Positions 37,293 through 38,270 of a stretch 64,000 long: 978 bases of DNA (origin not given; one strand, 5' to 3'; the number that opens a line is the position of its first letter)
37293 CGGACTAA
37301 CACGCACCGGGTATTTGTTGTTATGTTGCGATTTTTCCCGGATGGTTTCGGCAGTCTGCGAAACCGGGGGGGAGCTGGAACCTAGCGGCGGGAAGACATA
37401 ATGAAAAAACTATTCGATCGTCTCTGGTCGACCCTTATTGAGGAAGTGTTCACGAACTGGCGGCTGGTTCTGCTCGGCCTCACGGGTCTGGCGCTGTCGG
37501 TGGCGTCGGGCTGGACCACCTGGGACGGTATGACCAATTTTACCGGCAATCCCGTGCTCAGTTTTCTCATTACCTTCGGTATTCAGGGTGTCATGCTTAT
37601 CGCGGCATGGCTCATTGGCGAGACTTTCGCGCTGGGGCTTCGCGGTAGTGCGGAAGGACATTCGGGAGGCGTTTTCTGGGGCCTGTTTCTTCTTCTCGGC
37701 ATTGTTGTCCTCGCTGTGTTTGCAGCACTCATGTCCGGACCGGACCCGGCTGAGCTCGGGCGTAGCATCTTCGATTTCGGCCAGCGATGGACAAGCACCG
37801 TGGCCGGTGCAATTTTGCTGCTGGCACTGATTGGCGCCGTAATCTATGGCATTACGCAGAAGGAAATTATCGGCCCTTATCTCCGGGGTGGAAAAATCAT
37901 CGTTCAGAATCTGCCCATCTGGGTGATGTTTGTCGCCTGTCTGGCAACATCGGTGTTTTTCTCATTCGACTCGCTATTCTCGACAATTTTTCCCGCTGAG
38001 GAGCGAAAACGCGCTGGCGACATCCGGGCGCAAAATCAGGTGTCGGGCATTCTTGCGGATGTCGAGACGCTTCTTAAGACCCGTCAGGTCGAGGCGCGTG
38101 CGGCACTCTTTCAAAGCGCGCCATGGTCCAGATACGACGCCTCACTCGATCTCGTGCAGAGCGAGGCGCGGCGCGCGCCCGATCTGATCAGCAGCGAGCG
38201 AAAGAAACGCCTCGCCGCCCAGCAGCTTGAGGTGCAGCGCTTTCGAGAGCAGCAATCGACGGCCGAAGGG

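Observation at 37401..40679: The 1092-aa membrane protein has an unusual architecture: 5 TM helices, coiled coil, Cys-containing segment, a sixth TM helix, then two internal ~65-aa repeats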

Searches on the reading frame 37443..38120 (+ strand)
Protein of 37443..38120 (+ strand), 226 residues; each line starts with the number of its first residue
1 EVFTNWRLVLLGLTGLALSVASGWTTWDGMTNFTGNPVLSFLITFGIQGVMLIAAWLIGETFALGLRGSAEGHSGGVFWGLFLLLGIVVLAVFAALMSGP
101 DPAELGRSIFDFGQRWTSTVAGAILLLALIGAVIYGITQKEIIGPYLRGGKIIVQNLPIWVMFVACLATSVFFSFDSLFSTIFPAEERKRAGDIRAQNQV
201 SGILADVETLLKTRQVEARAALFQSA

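Call 53: search_protein_representatives(alignment_id=A3)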
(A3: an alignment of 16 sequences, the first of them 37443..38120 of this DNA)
Query: 16 sequences, 232 profile positions. Proteins with E-value up to 0.001 (for the whole library): 427; up to 1e-10: 309; up to 1e-30: 201. The best 150 are listed.
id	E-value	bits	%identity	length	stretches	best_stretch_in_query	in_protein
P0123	1.6e-96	338.8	-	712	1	2-231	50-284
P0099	5.3e-96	337.1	-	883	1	2-232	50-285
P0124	1.8e-95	335.4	-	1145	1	2-231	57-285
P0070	1.9e-95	335.3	-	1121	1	2-231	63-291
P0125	5.0e-95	333.9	-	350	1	2-231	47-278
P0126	2.4e-92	325.1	-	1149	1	2-231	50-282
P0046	2.5e-92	325.1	-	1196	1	1-232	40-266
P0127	5.4e-92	324.0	-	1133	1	2-231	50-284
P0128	5.9e-92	323.8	-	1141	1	2-230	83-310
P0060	2.6e-91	321.7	-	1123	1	2-230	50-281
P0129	8.9e-91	320.0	-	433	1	3-232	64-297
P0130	6.9e-90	317.1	-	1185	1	3-232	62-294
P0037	1.4e-89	316.0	-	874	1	2-232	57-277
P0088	6.2e-89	314.0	-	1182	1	1-232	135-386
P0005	7.4e-89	313.7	-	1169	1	1-232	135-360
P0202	1.3e-64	234.4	-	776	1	5-231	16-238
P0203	3.8e-64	232.9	-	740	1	5-231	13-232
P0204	2.5e-62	226.9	-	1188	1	4-230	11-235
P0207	2.4e-59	217.1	-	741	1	5-232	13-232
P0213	4.2e-57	209.8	-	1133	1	2-232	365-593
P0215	1.7e-56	207.9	-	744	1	5-230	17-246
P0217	8.8e-56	205.5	-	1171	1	5-231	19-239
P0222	9.4e-55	202.1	-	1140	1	5-231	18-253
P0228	9.8e-54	198.8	-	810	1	5-230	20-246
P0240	1.4e-50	188.4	-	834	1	2-231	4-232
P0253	1.5e-45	172.0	-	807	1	5-231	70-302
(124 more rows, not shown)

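Call 55: list_cluster_members(proteins=[P0202, P0203, P0215, P0204, P0217, P0222, P0228, P0240, P0253, P0213])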
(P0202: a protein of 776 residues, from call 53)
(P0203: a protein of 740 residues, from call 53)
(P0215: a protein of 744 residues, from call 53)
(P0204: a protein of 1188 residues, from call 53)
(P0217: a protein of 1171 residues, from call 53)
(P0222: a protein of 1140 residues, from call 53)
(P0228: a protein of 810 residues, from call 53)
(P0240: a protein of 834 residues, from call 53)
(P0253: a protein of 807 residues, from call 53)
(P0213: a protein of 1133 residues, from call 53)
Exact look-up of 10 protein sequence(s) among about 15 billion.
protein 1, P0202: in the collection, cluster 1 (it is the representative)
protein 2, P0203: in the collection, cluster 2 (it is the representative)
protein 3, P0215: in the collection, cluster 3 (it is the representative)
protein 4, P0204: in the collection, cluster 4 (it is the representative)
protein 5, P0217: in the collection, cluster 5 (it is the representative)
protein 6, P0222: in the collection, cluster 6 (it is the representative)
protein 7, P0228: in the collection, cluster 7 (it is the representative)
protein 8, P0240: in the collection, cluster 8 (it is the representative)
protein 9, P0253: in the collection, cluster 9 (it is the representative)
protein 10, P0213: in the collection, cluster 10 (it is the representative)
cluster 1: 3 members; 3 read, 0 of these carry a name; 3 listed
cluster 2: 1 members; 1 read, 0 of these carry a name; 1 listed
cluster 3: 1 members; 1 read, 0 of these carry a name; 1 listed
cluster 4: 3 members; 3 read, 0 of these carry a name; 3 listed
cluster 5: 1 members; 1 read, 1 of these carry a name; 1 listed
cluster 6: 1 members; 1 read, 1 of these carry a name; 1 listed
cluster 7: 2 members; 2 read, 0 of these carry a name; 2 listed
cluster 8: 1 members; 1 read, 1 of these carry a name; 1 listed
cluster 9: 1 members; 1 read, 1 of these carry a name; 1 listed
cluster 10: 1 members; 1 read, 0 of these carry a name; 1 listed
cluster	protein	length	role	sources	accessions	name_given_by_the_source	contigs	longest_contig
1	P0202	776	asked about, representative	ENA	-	-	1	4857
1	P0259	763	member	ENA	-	-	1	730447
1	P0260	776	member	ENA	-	-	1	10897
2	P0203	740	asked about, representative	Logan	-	-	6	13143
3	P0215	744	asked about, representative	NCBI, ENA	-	-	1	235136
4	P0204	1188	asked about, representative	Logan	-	-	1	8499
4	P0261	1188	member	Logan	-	-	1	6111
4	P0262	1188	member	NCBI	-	-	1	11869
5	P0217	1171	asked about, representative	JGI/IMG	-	hypothetical protein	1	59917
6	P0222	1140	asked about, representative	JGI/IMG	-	hypothetical protein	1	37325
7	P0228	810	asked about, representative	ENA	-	-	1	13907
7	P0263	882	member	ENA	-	-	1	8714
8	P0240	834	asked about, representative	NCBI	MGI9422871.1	MAG: hypothetical protein ACR2PA_06735 [Hyphomicrobiaceae bacterium]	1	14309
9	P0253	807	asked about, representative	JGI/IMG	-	hypothetical protein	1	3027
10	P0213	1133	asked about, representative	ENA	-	-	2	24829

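Call 56: find_encoding_contigs(protein=P0215, flank=8000, max_places=2)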
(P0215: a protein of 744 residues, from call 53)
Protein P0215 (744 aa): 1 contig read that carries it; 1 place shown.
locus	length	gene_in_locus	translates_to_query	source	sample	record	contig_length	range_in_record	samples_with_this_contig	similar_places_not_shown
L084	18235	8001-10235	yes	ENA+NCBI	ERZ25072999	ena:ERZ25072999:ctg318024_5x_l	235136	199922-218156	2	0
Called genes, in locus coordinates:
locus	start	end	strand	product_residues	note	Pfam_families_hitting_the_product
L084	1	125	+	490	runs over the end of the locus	PF13629:T2SS-T3SS_pil_N, PF00263:Secretin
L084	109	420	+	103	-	-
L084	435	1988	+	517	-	PF13400:Tad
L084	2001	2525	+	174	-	PF07811:TadE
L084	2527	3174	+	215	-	PF07811:TadE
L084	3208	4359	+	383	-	-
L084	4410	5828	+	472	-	PF00437:T2SSE, PF00005:ABC_tran (faint)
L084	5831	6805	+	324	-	PF00482:T2SSF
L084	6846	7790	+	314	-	PF00482:T2SSF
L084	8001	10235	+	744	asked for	-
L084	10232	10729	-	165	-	PF01478:Peptidase_A24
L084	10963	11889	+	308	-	-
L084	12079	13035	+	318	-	PF01145:Band_7 (weak)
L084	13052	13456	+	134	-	-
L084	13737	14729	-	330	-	-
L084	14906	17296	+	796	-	PF03176:MMPL, PF12349:Sterol-sensing (weak), PF03176:MMPL, PF02460:Patched (weak)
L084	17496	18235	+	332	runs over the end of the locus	-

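Call 57: find_encoding_contigs(protein=P0217, flank=8000, max_places=2)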
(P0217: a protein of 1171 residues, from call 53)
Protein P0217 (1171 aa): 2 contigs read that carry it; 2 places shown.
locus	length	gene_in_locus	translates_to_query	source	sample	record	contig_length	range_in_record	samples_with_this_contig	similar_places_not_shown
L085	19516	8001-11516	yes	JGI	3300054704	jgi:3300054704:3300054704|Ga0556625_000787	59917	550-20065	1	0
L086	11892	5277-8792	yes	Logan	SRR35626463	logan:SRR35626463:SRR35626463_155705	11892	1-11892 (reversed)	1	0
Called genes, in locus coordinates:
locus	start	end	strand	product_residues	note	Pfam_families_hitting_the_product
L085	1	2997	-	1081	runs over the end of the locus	PF00873:ACR_tran, PF02355:SecD_SecF_C (weak)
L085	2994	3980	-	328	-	PF25917:BSH_RND, PF25885:HH_EMRA (faint)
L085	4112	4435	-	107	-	PF12802:MarR_2, PF13545:HTH_Crp_2 (weak), PF01022:HTH_5, PF12840:HTH_20, PF01325:Fe_dep_repress (faint)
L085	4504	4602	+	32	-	-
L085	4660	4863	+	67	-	PF11127:YgaP-like_TM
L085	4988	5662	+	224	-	PF02798:GST_N, PF13417:GST_N_3, PF13409:GST_N_2, PF00043:GST_C (faint)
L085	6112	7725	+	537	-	PF13384:HTH_23 (faint), PF00196:GerE, PF13518:HTH_28 (faint), PF00196:GerE, PF08281:Sigma70_r4_2 (weak)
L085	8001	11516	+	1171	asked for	-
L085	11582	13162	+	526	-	PF13181:TPR_8 (faint), PF13414:TPR_11 (faint), PF13480:Acetyltransf_6, PF25063:ARM_TT21_C (weak), PF13424:TPR_12, PF13432:TPR_16 (weak), PF00515:TPR_1 (weak), PF07719:TPR_2 (weak), +3 more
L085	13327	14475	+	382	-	-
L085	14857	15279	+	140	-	-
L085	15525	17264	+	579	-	PF00664:ABC_membrane, PF00005:ABC_tran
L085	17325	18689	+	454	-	PF25919:BSH_CusB (faint), PF25984:BSH_YknX (faint), PF25994:HH_AprE, PF26002:Beta-barrel_AprE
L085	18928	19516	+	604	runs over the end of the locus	PF01494:FAD_binding_3, PF07992:Pyr_redox_2 (faint), PF00070:Pyr_redox (faint), PF01266:DAO (faint), PF21274:Rng_hyd_C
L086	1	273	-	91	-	?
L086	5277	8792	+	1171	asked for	-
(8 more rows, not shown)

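Call 59: find_encoding_contigs(protein=P0259, flank=10000, max_places=2)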
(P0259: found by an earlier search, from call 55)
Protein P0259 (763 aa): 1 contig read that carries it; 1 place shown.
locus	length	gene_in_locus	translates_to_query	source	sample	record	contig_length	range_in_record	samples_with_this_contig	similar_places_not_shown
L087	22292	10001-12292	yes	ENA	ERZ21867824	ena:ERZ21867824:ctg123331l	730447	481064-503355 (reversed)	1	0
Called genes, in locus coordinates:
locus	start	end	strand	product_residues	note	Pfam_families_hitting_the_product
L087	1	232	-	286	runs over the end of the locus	PF00722:Glyco_hydro_16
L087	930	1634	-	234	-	PF13489:Methyltransf_23, PF01209:Ubie_methyltran, PF13847:Methyltransf_31, PF08241:Methyltransf_11, PF08242:Methyltransf_12 (weak), PF13649:Methyltransf_25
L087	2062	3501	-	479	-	PF01943:Polysacc_synt, PF13440:Polysacc_synt_3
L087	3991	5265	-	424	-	PF04932:Wzy_C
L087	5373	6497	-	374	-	-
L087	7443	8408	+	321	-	PF00535:Glycos_transf_2, PF10111:Glyco_tranf_2_2, PF13641:Glyco_tranf_2_3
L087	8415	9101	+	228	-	PF00535:Glycos_transf_2, PF13641:Glyco_tranf_2_3 (weak)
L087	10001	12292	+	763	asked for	-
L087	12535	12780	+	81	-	-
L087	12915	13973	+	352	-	PF01522:Polysacc_deac_1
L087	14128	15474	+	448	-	PF16448:LapD_MoxY_N (weak), PF00672:HAMP (weak), PF26769:HAMP_PhoQ (faint), PF07730:HisKA_3, PF02518:HATPase_c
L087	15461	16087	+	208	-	PF00072:Response_reg, PF00196:GerE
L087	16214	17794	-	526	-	PF12849:PBP_like_2, PF00691:OmpA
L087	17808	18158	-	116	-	-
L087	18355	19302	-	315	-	PF00480:ROK (weak), PF02685:Glucokinase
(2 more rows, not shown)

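Call 60: find_encoding_contigs(protein=P0207, flank=10000, max_places=2)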
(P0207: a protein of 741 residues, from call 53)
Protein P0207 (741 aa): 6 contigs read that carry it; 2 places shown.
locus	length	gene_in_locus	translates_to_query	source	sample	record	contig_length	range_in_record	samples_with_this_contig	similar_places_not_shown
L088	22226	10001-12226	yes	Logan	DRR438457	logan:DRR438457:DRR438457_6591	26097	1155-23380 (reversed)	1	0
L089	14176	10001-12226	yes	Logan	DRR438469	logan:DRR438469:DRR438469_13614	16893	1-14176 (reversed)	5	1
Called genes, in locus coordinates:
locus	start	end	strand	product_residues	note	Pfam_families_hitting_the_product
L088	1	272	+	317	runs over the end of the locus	PF18306:LDcluster4, PF03641:Lysine_decarbox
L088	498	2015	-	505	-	PF00486:Trans_reg_C, PF13428:TPR_14 (faint), PF07719:TPR_2 (faint), PF13414:TPR_11 (faint), PF14559:TPR_19 (faint), PF13181:TPR_8 (faint), PF13431:TPR_17 (faint), PF13432:TPR_16 (weak), +1 more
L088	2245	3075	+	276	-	PF01209:Ubie_methyltran, PF13847:Methyltransf_31, PF08241:Methyltransf_11, PF08242:Methyltransf_12, PF13649:Methyltransf_25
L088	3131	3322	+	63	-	-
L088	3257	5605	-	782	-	PF14697:Fer4_21 (weak), PF22117:Fer4_Nqo3 (weak), PF12838:Fer4_7, PF13187:Fer4_9 (weak), PF00037:Fer4 (weak), PF04879:Molybdop_Fe4S4, PF00384:Molybdopterin, PF01568:Molydop_binding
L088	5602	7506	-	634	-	PF13510:Fer2_4, PF14691:Fer4_20, PF00890:FAD_binding_2 (weak), PF01266:DAO, PF01946:Thi4, PF07992:Pyr_redox_2, PF13450:NAD_binding_8, PF13738:Pyr_redox_3 (weak), +4 more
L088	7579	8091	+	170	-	-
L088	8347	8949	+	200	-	PF01323:DSBA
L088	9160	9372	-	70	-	-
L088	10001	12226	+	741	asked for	-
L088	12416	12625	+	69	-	-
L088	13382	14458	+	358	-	PF01058:Oxidored_q6, PF14720:NiFe_hyd_SSU_C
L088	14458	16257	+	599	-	PF27537:HoxH (weak), PF00374:NiFeSe_Hases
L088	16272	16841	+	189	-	PF04955:HupE_UreJ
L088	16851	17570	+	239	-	PF01292:Ni_hydr_CYTB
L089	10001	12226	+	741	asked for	-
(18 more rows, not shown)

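Call 63: find_encoding_contigs(protein=P0203, flank=10000, max_places=3)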
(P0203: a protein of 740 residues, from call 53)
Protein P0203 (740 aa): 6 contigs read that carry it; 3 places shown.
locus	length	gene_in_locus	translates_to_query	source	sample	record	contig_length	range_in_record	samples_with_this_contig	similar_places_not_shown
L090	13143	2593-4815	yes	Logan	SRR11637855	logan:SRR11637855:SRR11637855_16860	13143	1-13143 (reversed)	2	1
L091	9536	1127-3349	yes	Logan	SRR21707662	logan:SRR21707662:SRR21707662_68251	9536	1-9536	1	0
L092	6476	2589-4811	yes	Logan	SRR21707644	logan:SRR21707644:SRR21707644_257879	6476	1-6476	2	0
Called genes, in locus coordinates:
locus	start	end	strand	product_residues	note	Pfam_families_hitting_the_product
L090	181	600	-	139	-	PF00571:CBS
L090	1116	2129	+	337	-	PF23023:Anti-Pycsar_Apyc1 (faint), PF00753:Lactamase_B, PF12706:Lactamase_B_2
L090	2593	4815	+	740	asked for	-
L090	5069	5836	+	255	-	PF00034:Cytochrom_C (faint)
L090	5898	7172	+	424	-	PF07992:Pyr_redox_2, PF13454:NAD_binding_9 (faint), PF21706:FCSD_central, PF09242:FCSD-flav_bind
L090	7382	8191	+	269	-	PF01841:Transglut_core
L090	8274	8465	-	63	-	-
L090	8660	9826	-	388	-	PF02353:CMAS, PF01728:FtsJ (weak), PF13489:Methyltransf_23, PF13847:Methyltransf_31, PF08241:Methyltransf_11, PF08242:Methyltransf_12, PF13649:Methyltransf_25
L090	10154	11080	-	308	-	PF01925:TauE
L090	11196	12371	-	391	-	PF01546:Peptidase_M20, PF07687:M20_dimer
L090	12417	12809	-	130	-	PF04379:DUF525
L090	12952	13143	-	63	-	?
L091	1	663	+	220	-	?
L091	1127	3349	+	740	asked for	-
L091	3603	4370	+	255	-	PF00034:Cytochrom_C (faint)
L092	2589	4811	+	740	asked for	-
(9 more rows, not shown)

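Call 64: find_encoding_contigs(protein=P0222, flank=10000, max_places=2)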
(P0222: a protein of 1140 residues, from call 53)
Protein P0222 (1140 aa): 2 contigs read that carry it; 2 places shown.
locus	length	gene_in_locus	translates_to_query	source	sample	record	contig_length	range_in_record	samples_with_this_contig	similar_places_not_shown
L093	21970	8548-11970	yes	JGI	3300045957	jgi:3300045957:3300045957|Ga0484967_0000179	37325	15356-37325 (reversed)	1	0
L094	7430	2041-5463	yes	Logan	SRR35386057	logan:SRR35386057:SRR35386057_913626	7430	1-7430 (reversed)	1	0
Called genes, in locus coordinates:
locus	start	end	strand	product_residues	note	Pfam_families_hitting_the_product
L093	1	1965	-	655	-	?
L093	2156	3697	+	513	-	PF06253:MTTB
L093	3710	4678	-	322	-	PF00126:HTH_1, PF03466:LysR_substrate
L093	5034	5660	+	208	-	-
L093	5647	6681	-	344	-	PF08240:ADH_N, PF00107:ADH_zinc_N, PF13602:ADH_zinc_N_2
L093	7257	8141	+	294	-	PF00196:GerE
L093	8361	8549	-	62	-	-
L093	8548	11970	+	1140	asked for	-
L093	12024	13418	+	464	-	PF13480:Acetyltransf_6, PF14559:TPR_19 (faint)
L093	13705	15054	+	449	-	-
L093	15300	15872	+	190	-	-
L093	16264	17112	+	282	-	PF00664:ABC_membrane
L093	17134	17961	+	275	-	PF00005:ABC_tran, PF02463:SMC_N (faint)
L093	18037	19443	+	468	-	PF25973:BSH_CzcB (faint), PF25994:HH_AprE, PF26002:Beta-barrel_AprE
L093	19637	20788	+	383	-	PF01590:GAF, PF13185:GAF_2, PF07536:HWE_HK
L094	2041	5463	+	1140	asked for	-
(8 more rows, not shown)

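Call 65: search_protein_families(library=pfam, alignment_id=A3, max_evalue=10)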
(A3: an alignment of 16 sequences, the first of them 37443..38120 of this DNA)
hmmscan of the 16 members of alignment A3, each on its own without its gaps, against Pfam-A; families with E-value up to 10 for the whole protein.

A. member 1, window:37443-38120:+ (226 aa): 1 family
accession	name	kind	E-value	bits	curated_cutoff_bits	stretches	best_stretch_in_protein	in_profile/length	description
PF12911.12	OppC_N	-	1.9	8.9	23.9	1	79-103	18-42/53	N-terminal TM domain of oligopeptide transport permease C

B. families by the number of members that match (of 16 scanned): 31 families (the first 25 are shown)
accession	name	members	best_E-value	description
PF07109.17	Mg-por_mtran_C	3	0.054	Magnesium-protoporphyrin IX methyltransferase C-terminus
PF04306.18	DUF456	1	0.00038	Protein of unknown function (DUF456)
PF19554.4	DUF6077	1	0.00074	Family of unknown function (DUF6077)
PF20077.4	CcmD_alt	1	0.014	CcmD family protein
PF23714.1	Rv3627c_N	1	0.022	Carboxypeptidase Rv3627c-like, N-terminal domain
PF10318.15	7TM_GPCR_Srh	1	0.035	Serpentine type 7TM GPCR chemoreceptor Srh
PF04544.17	Herpes_UL20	1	0.043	Herpesvirus egress protein UL20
PF06195.18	DUF996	1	0.051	Protein of unknown function (DUF996)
PF11286.13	DUF3087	1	0.19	Protein of unknown function (DUF3087)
PF09450.16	DUF2019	1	0.22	Domain of unknown function (DUF2019)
PF24417.1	DUF7549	1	0.38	Family of unknown function (DUF7549)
PF06197.19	DUF998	1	0.38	Protein of unknown function (DUF998)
PF06785.16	UPF0242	1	0.76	Uncharacterised protein family (UPF0242) N-terminus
PF17382.7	Ycf70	1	0.78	Uncharacterized Ycf70-like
PF20563.3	DUF6773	1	0.95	Family of unknown function (DUF6773)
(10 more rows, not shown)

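Call 75: find_related_loci(query=A4, collection=metagenome_contigs, flank=10000)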
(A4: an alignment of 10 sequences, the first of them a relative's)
Query A4 (744 aa) in metagenome_contigs; peptide patterns used: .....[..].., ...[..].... (x = any residue, [..] = any of these).
600 stretches matched a pattern (row limit reached: there are more); 125 encode a relative of the query (tblastn E <= 1e-3); the best 80 are kept; 80 distinct loci.
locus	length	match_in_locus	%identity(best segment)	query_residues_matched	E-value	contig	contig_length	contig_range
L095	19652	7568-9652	31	17-723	3e-89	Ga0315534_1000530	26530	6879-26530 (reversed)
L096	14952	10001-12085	31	17-727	2e-86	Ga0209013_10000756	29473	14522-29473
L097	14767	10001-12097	30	17-727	6e-80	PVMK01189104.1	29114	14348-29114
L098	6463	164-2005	32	17-636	3e-78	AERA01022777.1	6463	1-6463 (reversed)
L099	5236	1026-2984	32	17-684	8e-78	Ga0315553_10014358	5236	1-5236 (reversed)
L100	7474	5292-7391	31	17-728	3e-77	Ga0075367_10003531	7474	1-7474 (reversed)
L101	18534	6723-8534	33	17-636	2e-77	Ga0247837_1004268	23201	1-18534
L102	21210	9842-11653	33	17-636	2e-77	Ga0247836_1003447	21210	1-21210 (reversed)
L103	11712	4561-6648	32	17-727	5e-77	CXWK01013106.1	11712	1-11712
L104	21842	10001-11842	34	17-636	3e-76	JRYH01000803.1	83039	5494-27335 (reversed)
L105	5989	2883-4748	32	17-636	5e-76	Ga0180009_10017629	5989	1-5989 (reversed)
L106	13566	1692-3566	31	17-636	2e-75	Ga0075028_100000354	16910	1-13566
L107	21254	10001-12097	32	17-728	4e-76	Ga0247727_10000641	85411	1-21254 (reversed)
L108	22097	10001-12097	31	17-728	1e-75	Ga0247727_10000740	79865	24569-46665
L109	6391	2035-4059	32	17-706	2e-75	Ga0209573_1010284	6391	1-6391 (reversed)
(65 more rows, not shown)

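Call 79: find_homologous_proteins(query=P0215, max_evalue=1e-20)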
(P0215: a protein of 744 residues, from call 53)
Query P0215 (744 aa): 203 proteins with E <= 1e-20 among 8000 candidates; the best 120 are listed.
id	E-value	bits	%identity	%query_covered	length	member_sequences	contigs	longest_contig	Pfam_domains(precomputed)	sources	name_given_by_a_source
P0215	0.0e+0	1609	100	100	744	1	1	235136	-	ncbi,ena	-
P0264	2.3e-147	511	42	97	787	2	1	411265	-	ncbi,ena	-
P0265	2.6e-145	504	41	96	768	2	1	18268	-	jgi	jgi:hypothetical protein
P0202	1.1e-144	502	41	96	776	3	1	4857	-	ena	-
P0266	1.3e-139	485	40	97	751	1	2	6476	PF14362.12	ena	-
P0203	5.2e-136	473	38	96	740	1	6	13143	-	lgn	-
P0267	6.4e-136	473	40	96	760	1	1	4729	-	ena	-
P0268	1.3e-134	469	39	76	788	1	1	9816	-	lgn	-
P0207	7.0e-131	456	39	98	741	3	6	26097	-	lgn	-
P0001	1.5e-87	313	33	95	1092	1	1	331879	-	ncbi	-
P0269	1.2e-85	307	33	93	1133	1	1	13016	-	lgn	-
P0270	5.8e-85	305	35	83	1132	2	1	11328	-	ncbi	ncbi:MAG: hypothetical protein ACFCUN_13220 [Hyphomicrobiaceae bacterium]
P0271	6.3e-85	304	33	83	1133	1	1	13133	-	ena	-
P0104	9.7e-85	304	32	96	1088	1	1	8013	-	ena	-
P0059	1.2e-84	304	31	96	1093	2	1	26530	PF14362.12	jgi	-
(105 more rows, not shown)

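Call 80: find_encoding_contigs(protein=P0264, flank=10000, max_places=2)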
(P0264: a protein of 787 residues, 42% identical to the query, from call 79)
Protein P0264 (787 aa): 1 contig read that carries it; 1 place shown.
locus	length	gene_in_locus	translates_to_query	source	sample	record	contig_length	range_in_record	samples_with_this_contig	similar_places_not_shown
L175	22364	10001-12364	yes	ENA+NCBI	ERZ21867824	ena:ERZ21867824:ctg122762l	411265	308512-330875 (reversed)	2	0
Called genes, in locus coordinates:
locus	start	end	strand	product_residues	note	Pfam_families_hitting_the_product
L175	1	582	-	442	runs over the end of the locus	PF02706:Wzz, PF13807:GNVR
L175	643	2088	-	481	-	-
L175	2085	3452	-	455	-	PF04230:PS_pyruv_trans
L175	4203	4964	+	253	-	PF02397:Bac_transf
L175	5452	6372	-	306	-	PF02153:PDH_N (weak), PF20463:PDH_C (weak)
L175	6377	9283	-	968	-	PF00117:GATase, PF07722:Peptidase_C26, PF04715:, PF00425:Chorismate_bind, PF01817:CM_2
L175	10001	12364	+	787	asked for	-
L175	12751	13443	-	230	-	-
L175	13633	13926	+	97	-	-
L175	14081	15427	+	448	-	PF16448:LapD_MoxY_N (weak), PF00672:HAMP (weak), PF07730:HisKA_3, PF02518:HATPase_c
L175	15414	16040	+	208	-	PF00072:Response_reg, PF00196:GerE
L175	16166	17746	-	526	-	PF12849:PBP_like_2, PF00691:OmpA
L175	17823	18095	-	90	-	-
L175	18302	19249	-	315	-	PF00480:ROK (faint), PF02685:Glucokinase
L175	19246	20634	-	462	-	PF00982:Glyco_transf_20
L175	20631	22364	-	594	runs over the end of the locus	PF19291:TREH_N (weak), PF00723:Glyco_hydro_15, PF22422:MGH1-like_GH (faint)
